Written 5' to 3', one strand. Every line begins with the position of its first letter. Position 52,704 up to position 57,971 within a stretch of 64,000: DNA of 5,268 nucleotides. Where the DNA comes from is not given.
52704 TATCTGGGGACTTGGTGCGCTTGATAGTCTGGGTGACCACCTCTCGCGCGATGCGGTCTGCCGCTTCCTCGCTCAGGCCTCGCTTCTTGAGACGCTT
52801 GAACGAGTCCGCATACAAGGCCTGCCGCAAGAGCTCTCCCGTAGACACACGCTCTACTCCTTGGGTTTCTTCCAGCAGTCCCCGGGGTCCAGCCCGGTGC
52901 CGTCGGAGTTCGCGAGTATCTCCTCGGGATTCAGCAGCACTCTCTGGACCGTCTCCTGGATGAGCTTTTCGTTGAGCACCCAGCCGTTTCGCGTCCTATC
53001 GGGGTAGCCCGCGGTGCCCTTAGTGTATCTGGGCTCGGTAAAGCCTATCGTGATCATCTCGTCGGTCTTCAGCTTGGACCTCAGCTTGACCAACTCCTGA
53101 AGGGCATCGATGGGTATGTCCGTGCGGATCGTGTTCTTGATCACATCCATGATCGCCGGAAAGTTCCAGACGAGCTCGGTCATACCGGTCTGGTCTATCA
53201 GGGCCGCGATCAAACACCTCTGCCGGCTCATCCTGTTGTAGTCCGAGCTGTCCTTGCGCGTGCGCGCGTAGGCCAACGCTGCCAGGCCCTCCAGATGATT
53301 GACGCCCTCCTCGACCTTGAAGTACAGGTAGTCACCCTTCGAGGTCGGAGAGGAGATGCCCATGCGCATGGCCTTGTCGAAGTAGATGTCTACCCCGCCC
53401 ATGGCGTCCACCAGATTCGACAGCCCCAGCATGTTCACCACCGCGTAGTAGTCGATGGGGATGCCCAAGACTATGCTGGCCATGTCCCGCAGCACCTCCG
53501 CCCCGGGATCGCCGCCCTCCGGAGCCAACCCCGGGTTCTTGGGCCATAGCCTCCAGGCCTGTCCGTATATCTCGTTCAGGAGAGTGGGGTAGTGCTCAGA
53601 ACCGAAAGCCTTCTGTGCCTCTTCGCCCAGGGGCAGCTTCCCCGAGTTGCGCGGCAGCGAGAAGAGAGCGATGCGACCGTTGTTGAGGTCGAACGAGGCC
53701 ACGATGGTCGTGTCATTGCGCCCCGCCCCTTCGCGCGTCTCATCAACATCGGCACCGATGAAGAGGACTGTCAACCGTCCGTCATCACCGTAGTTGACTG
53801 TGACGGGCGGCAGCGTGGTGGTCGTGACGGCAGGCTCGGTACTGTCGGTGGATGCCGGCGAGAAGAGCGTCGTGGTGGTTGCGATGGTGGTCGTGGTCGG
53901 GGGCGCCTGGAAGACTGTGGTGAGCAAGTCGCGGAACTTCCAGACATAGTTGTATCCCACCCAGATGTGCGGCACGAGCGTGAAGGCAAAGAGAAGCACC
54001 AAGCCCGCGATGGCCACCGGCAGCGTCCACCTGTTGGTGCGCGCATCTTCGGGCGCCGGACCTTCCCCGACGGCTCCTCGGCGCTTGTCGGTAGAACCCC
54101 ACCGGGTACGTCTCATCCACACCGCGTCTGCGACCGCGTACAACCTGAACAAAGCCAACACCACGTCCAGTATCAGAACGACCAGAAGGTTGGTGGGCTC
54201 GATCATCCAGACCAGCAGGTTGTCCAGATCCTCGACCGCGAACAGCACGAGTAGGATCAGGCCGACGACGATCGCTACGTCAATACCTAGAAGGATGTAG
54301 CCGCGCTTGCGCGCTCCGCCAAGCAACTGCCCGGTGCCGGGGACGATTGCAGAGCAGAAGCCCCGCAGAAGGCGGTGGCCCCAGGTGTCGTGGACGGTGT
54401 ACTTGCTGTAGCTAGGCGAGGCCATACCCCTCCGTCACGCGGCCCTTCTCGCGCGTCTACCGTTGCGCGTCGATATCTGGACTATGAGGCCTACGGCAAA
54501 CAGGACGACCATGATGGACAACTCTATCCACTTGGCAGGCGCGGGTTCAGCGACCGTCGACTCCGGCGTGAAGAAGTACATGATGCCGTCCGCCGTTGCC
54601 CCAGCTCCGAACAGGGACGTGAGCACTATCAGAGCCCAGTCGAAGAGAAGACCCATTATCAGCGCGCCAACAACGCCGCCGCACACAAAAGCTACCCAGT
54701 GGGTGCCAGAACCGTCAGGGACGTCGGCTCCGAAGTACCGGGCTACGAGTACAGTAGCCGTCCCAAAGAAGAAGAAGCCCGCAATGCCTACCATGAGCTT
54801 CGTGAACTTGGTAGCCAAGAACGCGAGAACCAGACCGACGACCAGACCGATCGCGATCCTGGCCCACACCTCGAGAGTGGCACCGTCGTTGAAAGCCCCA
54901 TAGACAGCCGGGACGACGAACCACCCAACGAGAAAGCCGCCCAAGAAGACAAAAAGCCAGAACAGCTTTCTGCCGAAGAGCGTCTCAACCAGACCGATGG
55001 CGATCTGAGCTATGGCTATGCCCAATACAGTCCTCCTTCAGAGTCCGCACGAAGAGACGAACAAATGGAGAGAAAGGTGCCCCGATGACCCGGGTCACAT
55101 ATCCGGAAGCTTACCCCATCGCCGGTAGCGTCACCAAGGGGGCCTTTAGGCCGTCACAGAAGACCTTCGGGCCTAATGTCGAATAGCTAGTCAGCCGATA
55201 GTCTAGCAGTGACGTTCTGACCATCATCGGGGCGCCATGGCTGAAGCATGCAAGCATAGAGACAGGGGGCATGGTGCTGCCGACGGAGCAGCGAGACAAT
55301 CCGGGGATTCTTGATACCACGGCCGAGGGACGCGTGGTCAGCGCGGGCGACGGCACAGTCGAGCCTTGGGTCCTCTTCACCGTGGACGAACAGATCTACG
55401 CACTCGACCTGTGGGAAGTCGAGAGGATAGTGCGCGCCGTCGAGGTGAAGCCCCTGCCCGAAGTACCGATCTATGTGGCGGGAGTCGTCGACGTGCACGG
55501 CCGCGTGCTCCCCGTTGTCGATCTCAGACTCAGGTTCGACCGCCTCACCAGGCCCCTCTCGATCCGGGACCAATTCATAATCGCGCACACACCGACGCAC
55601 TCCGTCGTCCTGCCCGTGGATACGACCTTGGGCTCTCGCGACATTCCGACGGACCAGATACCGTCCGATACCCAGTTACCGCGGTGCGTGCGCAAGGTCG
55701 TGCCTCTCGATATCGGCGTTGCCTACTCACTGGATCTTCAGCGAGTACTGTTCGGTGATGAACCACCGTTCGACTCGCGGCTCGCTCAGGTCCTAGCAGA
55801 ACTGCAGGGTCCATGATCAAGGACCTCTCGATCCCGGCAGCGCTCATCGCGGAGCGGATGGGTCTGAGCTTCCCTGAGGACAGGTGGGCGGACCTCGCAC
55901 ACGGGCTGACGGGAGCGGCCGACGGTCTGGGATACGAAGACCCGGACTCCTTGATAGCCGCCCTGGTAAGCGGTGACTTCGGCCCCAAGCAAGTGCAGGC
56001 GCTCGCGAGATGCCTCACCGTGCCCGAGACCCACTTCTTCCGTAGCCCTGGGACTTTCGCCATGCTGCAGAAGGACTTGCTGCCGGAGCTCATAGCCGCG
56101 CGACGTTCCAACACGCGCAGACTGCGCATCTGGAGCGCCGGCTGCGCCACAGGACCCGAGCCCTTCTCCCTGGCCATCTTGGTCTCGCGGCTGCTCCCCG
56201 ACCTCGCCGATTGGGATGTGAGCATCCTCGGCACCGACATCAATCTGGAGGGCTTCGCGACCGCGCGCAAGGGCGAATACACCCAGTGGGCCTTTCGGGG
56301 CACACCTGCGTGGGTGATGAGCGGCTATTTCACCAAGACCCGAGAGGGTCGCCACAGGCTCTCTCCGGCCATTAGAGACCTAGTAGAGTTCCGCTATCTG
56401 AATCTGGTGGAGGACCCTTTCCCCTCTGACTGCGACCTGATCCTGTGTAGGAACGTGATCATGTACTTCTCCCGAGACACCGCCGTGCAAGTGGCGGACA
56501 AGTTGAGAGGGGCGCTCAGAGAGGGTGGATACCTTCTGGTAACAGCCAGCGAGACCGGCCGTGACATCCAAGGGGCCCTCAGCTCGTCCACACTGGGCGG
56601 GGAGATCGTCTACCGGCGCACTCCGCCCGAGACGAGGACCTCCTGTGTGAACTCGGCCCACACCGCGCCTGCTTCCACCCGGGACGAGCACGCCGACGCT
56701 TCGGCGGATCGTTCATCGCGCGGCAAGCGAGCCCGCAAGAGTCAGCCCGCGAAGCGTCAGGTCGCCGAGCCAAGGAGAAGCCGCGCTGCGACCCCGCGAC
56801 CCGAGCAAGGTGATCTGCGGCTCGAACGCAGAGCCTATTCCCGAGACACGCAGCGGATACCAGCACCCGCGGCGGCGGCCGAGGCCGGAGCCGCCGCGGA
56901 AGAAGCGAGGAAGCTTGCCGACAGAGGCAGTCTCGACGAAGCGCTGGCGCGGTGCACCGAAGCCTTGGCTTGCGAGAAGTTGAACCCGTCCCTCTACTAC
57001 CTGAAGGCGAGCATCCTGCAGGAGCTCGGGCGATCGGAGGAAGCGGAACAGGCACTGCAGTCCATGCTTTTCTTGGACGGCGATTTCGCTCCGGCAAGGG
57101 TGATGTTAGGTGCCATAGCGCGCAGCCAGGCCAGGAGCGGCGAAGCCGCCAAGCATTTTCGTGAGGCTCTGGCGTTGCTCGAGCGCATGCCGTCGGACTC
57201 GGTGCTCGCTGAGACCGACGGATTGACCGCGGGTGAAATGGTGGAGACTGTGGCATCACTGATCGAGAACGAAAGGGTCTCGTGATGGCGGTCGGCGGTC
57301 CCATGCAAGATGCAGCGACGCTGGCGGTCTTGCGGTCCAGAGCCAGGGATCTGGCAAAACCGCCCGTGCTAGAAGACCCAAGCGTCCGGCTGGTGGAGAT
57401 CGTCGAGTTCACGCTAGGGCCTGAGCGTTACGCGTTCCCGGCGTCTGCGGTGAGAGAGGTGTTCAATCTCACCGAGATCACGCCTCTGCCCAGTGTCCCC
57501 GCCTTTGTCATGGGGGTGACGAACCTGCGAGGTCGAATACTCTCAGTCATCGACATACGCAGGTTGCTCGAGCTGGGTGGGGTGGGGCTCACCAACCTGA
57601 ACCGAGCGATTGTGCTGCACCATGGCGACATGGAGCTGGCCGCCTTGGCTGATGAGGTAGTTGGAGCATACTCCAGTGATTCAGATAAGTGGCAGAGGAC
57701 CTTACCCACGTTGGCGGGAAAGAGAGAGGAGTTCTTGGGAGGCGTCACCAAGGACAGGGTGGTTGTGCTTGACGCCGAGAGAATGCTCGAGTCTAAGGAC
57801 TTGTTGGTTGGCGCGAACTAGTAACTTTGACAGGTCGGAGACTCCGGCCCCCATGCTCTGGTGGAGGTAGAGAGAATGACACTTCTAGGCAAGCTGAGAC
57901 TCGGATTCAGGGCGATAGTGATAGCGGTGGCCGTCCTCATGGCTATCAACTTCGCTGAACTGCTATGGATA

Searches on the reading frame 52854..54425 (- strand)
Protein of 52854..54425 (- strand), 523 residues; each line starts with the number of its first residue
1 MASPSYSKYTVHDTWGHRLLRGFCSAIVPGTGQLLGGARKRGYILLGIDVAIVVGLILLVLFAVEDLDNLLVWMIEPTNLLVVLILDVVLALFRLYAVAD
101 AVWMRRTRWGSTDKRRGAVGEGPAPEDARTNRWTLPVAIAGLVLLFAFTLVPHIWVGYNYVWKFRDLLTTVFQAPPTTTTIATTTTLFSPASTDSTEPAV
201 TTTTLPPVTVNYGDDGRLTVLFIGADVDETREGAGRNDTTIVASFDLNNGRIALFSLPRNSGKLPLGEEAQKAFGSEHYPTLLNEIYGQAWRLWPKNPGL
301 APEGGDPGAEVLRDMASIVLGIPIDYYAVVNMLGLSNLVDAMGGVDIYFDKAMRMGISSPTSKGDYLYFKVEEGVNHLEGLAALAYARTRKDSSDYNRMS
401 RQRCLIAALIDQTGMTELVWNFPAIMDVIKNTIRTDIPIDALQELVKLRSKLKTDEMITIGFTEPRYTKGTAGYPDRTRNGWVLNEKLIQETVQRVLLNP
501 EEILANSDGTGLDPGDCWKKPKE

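Call 9: search_protein_families(library=pfam, proteins=[window:52854-54425:-], max_evalue=0.00001)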
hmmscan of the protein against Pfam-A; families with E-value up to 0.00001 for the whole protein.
window:52854-54425:- (523 aa): 1 family
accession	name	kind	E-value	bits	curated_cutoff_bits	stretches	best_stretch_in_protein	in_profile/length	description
PF03816.19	LytR_cpsA_psr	-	5.1e-25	88.8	24.6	1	236-412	1-147/150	LytR_cpsA_psr family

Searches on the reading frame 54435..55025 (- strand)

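Call 25: search_protein_families(library=pfam, proteins=[window:54435-55025:-], max_evalue=0.0001)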
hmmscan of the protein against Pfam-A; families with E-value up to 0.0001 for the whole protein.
window:54435-55025:- (196 aa): 1 family
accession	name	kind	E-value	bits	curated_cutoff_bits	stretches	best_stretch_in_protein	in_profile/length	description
PF13886.12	TM7S3_TM198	-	1e-14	55.1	29.2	1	7-184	4-199/199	TM7S3/TM198-like domain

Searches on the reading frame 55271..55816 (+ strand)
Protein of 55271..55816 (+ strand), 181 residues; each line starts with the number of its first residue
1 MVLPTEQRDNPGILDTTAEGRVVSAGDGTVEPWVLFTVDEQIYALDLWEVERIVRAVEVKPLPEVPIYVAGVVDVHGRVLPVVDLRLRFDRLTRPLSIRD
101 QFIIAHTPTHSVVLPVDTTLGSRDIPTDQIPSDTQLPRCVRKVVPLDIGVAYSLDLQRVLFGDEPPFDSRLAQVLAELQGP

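Call 25: search_protein_families(library=pfam, proteins=[window:55271-55816:+], max_evalue=0.0001)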
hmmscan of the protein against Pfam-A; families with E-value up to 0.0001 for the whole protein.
window:55271-55816:+ (181 aa): 1 family
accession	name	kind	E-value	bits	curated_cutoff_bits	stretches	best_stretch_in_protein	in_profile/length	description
PF01584.24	CheW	-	2.4e-21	76.3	23.5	1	33-160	2-134/138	CheW-like domain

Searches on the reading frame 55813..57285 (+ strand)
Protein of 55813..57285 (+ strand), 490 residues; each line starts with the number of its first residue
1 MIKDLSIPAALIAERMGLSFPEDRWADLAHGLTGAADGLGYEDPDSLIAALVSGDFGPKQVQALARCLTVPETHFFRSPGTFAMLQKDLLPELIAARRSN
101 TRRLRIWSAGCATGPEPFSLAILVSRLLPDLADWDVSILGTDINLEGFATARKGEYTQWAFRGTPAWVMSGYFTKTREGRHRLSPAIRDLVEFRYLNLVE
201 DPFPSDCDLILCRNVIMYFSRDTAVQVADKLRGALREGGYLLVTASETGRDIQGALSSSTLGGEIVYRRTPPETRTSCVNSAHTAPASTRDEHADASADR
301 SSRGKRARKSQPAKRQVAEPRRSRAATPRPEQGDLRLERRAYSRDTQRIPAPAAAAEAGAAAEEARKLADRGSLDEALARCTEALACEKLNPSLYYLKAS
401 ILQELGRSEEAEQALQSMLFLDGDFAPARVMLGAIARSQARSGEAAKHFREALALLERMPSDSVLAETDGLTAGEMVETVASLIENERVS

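Call 25: search_protein_families(library=pfam, proteins=[window:55813-57285:+], max_evalue=0.0001)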
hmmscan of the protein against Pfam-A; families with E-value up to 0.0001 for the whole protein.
window:55813-57285:+ (490 aa): 4 families
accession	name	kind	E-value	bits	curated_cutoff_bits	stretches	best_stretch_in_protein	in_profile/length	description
PF01739.24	CheR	-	5.4e-48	163.5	27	1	72-249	2-179/195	CheR methyltransferase, SAM binding domain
PF13431.12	TPR_17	-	5.9e-06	26.6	24.4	1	381-413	2-34/34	Tetratricopeptide repeat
PF14559.12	TPR_19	-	7.8e-06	26.6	25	1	369-424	2-57/68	Tetratricopeptide repeat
PF13181.12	TPR_8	-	1.9e-05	24.9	25.7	0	393-416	2-25/34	Tetratricopeptide repeat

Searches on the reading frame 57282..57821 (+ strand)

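Call 25: search_protein_families(library=pfam, proteins=[window:57282-57821:+], max_evalue=0.0001)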
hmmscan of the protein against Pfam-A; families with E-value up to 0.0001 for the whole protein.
window:57282-57821:+ (179 aa): 1 family
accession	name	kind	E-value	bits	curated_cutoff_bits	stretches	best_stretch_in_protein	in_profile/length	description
PF01584.24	CheW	-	5.1e-28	97.8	23.5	1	40-171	2-136/138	CheW-like domain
